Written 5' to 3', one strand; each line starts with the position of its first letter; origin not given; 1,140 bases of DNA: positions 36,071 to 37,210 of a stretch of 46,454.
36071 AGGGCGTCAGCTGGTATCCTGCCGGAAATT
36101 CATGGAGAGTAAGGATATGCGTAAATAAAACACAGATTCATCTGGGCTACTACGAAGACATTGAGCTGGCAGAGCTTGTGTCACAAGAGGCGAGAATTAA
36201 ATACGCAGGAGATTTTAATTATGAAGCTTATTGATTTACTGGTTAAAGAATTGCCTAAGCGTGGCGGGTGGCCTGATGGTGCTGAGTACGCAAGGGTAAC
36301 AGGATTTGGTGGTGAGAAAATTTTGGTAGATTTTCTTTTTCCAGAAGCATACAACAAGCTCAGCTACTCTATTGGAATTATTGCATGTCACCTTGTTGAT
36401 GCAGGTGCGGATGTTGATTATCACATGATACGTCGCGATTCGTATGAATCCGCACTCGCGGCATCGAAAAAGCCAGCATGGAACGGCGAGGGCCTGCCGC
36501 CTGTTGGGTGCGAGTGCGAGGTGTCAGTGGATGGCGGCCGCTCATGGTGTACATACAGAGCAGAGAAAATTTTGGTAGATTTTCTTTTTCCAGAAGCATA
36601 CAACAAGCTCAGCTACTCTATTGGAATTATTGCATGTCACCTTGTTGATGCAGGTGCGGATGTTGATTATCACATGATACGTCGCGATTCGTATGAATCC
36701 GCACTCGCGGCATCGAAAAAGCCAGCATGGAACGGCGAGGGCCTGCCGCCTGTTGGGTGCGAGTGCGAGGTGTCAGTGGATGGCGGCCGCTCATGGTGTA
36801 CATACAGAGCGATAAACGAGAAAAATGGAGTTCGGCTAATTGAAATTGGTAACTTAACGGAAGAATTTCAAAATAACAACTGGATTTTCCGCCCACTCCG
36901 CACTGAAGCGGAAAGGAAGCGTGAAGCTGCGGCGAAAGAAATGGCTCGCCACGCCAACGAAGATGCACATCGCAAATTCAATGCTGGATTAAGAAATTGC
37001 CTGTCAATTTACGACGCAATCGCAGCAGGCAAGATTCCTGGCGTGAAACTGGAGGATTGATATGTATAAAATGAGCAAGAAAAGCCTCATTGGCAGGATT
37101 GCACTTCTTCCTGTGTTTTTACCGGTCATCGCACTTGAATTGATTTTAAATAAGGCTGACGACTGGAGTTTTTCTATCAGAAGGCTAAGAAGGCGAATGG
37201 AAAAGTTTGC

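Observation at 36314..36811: Perfect 249-bp in-frame tandem duplication inside a hypothetical gene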

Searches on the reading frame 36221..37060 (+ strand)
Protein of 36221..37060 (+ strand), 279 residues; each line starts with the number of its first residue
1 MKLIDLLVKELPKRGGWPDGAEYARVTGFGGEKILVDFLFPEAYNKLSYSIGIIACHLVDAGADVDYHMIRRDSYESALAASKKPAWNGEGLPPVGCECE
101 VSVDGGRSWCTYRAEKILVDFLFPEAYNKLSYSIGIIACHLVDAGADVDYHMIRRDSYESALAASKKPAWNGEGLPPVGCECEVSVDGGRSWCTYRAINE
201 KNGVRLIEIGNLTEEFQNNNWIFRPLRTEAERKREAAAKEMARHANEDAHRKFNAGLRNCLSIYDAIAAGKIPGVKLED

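Call 7: search_protein_families(library=pfam, proteins=[window:36221-37060:+], max_evalue=0.1)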
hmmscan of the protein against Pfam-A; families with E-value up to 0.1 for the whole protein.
window:36221-37060:+ (279 aa): 4 families
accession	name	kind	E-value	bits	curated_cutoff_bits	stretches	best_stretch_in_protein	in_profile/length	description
PF03404.22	Mo-co_dimer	-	0.00029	21.3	22.7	0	169-208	37-74/138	Mo-co oxidoreductase dimerisation domain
PF11308.14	Glyco_hydro_129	-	0.0038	16.7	25.6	0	55-105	23-74/324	Glycosyl hydrolases related to GH101 family, GH129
PF19659.4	DUF6162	-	0.0045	17.5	27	0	78-112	78-112/124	Family of unknown function (DUF6162)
PF02012.26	BNR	-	0.0088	16.3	27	0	101-109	2-10/12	BNR/Asp-box repeat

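Call 18: find_encoding_contigs(protein=window:36221-37060:+, flank=3000, max_places=10)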
Protein window:36221-37060:+ (279 aa): no gene with exactly this product is on record in the collection.

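Call 22: find_homologous_proteins(query=window:36221-37060:+, max_evalue=0.001)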
Query window:36221-37060:+ (279 aa): 3505 proteins with E <= 0.001 among 8000 candidates; the best 120 are listed.
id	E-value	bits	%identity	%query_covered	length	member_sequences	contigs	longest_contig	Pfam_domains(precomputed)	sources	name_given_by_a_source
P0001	2.1e-144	498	77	60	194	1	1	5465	-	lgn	-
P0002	5.6e-143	494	76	60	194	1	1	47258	-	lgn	-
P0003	8.2e-140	483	75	67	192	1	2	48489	-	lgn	-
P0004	6.2e-138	477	74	60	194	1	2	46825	-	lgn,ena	-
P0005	4.8e-136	471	74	60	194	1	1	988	-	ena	-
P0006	2.7e-132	459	76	60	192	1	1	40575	-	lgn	-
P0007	8.9e-125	434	73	59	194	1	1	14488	-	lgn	-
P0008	2.6e-84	301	89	50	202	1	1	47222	-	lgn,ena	-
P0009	3.3e-83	297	91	46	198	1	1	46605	-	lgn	-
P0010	3.5e-81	291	67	43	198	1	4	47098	-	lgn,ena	-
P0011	4.0e-81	291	68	68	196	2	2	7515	-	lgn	-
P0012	4.4e-81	291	91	46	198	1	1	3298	-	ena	-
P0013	7.5e-79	283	83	50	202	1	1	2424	-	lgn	-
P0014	3.4e-74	268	74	41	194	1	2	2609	-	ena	-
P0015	1.0e-70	256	85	41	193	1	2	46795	-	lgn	-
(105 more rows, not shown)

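Call 29: find_encoding_contigs(protein=P0003, flank=2500, max_places=3)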
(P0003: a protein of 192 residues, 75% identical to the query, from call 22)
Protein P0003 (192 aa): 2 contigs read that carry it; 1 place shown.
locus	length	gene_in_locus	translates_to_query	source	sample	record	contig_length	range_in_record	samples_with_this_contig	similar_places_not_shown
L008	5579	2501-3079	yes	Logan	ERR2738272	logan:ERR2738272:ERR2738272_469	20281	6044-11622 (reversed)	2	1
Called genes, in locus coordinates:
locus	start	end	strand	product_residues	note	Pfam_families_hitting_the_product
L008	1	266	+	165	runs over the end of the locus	PF13392:HNH_3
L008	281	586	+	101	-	-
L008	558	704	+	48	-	-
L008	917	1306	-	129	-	-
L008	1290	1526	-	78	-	PF25612:DUF7940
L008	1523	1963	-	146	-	PF00959:Phage_lysozyme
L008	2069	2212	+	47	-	-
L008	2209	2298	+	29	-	-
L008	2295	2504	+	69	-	PF27050:Phage_P22_Y8K6 (weak)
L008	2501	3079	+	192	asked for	-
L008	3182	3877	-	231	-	PF05265:DUF723, PF10544:T5orf172, PF13455:MUG113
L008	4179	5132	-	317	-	PF04233:Phage_Mu_F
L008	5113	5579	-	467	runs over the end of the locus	PF06381:Phage_portal_3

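Call 30: find_encoding_contigs(protein=P0002, flank=2500, max_places=3)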
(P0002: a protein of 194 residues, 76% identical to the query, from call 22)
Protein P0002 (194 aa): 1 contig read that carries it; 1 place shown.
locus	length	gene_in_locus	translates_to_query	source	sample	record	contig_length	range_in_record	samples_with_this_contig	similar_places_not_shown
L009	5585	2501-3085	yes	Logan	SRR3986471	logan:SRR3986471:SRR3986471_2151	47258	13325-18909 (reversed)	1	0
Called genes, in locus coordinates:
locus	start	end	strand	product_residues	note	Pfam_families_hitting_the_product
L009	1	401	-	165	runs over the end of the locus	PF10721:DUF2514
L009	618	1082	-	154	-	-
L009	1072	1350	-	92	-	PF00959:Phage_lysozyme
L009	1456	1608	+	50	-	-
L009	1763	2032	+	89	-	PF27050:Phage_P22_Y8K6 (weak)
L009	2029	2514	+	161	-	PF13392:HNH_3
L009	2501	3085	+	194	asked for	-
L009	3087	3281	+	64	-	-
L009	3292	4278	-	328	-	PF04233:Phage_Mu_F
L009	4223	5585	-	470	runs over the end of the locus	PF06381:Phage_portal_3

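Call 31: find_encoding_contigs(protein=P0009, flank=2500, max_places=3)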
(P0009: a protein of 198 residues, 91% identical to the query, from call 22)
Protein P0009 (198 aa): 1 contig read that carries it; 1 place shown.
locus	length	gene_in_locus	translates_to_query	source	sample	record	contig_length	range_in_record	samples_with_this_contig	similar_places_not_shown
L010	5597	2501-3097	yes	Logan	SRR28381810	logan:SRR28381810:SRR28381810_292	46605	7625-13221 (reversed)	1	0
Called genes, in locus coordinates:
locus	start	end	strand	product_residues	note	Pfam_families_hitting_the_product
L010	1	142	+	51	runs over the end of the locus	PF26839:DUF8272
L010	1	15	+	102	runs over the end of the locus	-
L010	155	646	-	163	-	PF10721:DUF2514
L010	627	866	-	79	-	PF25612:DUF7940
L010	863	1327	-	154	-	-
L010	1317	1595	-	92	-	PF00959:Phage_lysozyme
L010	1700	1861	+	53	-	-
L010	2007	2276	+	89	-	PF27050:Phage_P22_Y8K6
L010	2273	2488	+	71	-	-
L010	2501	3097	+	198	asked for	-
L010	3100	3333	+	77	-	-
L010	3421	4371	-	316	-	PF04233:Phage_Mu_F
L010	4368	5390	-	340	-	PF05265:DUF723, PF10544:T5orf172, PF13455:MUG113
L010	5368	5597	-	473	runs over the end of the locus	PF06381:Phage_portal_3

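Call 33: predict_structure(alignment_id=A3)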
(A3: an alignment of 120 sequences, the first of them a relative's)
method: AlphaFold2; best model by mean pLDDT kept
length: 194 residues; sequences in the alignment: 120
mean_pLDDT: 78.7   pTM: 0.47
mean pLDDT of the five models: 78.7, 73.5, 72.4, 72.1, 69.9
residues with pLDDT >= 90: 0; 70-90: 164; 50-70: 25; < 50: 5
segments of 3 or more residues with pLDDT < 50: 62-64
pLDDT, mean of each block of 10 residues (from residue 1): 81 87 81 81 66 64 59 87 75 83 83 80 78 78 83 85 74 84 87 80
secondary structure, 60 per line:
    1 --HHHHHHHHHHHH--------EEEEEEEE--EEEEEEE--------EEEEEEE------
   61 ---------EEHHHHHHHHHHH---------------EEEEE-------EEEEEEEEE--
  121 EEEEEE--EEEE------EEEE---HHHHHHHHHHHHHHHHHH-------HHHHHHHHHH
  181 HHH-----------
elements in order: H3-14 E23-30 E33-39 E48-54 H72-82 E98-102 E110-118 E121-126 E129-132 E139-142 H146-163 H171-183

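Call 49: predict_structure(alignment_id=A4)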
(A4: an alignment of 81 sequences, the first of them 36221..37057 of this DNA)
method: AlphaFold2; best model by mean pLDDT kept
length: 279 residues; sequences in the alignment: 81
mean_pLDDT: 66.5   pTM: 0.48
mean pLDDT of the five models: 66.5, 65.6, 64.2, 63.2, 62.9
residues with pLDDT >= 90: 23; 70-90: 122; 50-70: 61; < 50: 73
segments of 3 or more residues with pLDDT < 50: 54-57, 106-155, 165-180
pLDDT, mean of each block of 10 residues (from residue 1): 83 88 84 81 62 49 63 91 76 84 60 32 31 37 34 50 44 39 62 80 72 69 85 85 70 74 91 87
secondary structure, 60 per line:
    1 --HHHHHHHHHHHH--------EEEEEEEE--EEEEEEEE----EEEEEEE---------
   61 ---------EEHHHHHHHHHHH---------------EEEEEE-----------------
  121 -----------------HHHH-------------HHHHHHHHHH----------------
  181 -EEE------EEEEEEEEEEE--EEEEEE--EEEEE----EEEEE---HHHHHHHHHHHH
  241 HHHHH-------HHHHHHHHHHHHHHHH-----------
elements in order: H3-14 E23-30 E33-40 E45-51 H72-82 E98-103 H138-141 H155-164 E182-184 E191-201 E204-209 E212-216 E221-225 H229-245 H253-268

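Call 58: search_protein_representatives(protein=P0001)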
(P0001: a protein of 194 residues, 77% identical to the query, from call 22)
Query: 194 residues. Proteins with E-value up to 0.001 (for the whole library): 859; up to 1e-10: 430; up to 1e-30: 17. The best 150 are listed.
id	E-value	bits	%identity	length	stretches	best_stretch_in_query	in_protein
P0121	1.3e-54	201.1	76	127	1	69-194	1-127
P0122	5.6e-51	189.1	59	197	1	1-194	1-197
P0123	1.7e-49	184.3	56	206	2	83-194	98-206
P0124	5.7e-47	176.1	53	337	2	79-162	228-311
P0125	6.7e-44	166.0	53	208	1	1-194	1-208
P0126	1.5e-43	164.9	52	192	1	1-194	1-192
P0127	2.0e-42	161.3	55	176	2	83-194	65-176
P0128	5.1e-38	146.8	51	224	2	82-192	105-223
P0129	5.3e-37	143.5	45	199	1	1-194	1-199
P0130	2.6e-35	138.0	47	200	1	1-193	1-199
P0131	6.8e-34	133.4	48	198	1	1-194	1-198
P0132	1.5e-33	132.2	50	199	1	1-194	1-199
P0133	1.2e-32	129.3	48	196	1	1-194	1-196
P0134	1.1e-31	126.2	56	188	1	83-193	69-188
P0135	2.2e-31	125.2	44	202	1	1-194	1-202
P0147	1.5e-27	112.7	44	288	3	137-194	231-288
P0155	4.9e-26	107.7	43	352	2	81-194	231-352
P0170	1.7e-24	102.7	44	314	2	1-194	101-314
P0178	5.7e-24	101.0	45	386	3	1-194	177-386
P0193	9.3e-23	97.0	49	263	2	81-193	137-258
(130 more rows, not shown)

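Call 60: search_protein_families(library=pfam, proteins=[P0124, P0155, P0178, P0147, P0193, P0001], max_evalue=0.01)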
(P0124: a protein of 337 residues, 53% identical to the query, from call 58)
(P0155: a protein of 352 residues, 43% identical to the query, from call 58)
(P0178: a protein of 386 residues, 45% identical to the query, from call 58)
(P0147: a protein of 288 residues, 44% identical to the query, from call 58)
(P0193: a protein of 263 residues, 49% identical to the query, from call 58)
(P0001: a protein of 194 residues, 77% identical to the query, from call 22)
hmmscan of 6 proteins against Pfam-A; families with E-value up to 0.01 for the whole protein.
P0124 (337 aa): 0 families

P0155 (352 aa): 0 families

P0178 (386 aa): 0 families

P0147 (288 aa): 0 families

P0193 (263 aa): 0 families

P0001 (194 aa): 0 families

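Call 61: search_protein_families(library=ncbifam, proteins=[P0124, P0155, P0178, P0147, P0193, P0001], max_evalue=0.01)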
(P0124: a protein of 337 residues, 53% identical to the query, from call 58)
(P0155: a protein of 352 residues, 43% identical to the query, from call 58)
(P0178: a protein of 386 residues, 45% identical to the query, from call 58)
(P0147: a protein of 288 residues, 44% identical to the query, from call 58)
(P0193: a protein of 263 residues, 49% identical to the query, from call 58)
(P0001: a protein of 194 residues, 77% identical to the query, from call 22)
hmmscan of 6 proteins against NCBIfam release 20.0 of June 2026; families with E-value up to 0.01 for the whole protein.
P0124 (337 aa): 0 families

P0155 (352 aa): 0 families

P0178 (386 aa): 0 families

P0147 (288 aa): 0 families

P0193 (263 aa): 0 families

P0001 (194 aa): 0 families

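Call 67: fold_search(model_id=the predicted structure, library=viral)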
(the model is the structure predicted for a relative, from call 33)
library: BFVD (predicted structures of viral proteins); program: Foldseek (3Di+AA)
matches with E <= 10: 1173; with E <= 0.001: 20
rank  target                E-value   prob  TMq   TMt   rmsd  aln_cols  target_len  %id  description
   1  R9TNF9                1.2e-12  1.00  0.47  0.33  14.9       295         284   23  Uncharacterized protein [Aeromonas phage pIS4-A]
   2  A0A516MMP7            2.9e-08  1.00  0.47  0.48   8.1       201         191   22  (no name in the UniProt tables at hand)
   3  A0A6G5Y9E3            3.7e-07  1.00  0.33  0.35  16.5       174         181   22  (no name in the UniProt tables at hand)
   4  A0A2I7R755            1.3e-06  1.00  0.41  0.42  11.7       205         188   13  (no name in the UniProt tables at hand)
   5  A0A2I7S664            1.3e-06  1.00  0.35  0.31  15.5       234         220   18  (no name in the UniProt tables at hand)
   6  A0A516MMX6            4.0e-06  1.00  0.36  0.30  18.3       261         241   14  (no name in the UniProt tables at hand)
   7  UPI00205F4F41         5.7e-06  1.00  0.29  0.29  12.8       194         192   18  (no name look-up for this kind of identifier)
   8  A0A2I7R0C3            8.2e-06  1.00  0.41  0.28  14.4       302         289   14  (no name in the UniProt tables at hand)
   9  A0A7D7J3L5            9.2e-06  1.00  0.25  0.43   8.0       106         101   24  (no name in the UniProt tables at hand)
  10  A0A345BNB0            3.7e-05  1.00  0.29  0.36  10.9       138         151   20  (no name in the UniProt tables at hand)
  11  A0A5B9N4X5            7.6e-05  1.00  0.26  0.26  17.8       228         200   14  (no name in the UniProt tables at hand)
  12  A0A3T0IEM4            1.1e-04  1.00  0.36  0.36  12.3       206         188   19  (no name in the UniProt tables at hand)
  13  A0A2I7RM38            1.1e-04  0.99  0.23  0.22  19.9       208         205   16  (no name in the UniProt tables at hand)
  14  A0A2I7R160            1.9e-04  1.00  0.39  0.40   6.6       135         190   24  (no name in the UniProt tables at hand)
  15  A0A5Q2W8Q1            2.0e-04  0.98  0.25  0.20  12.4       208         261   19  (no name in the UniProt tables at hand)
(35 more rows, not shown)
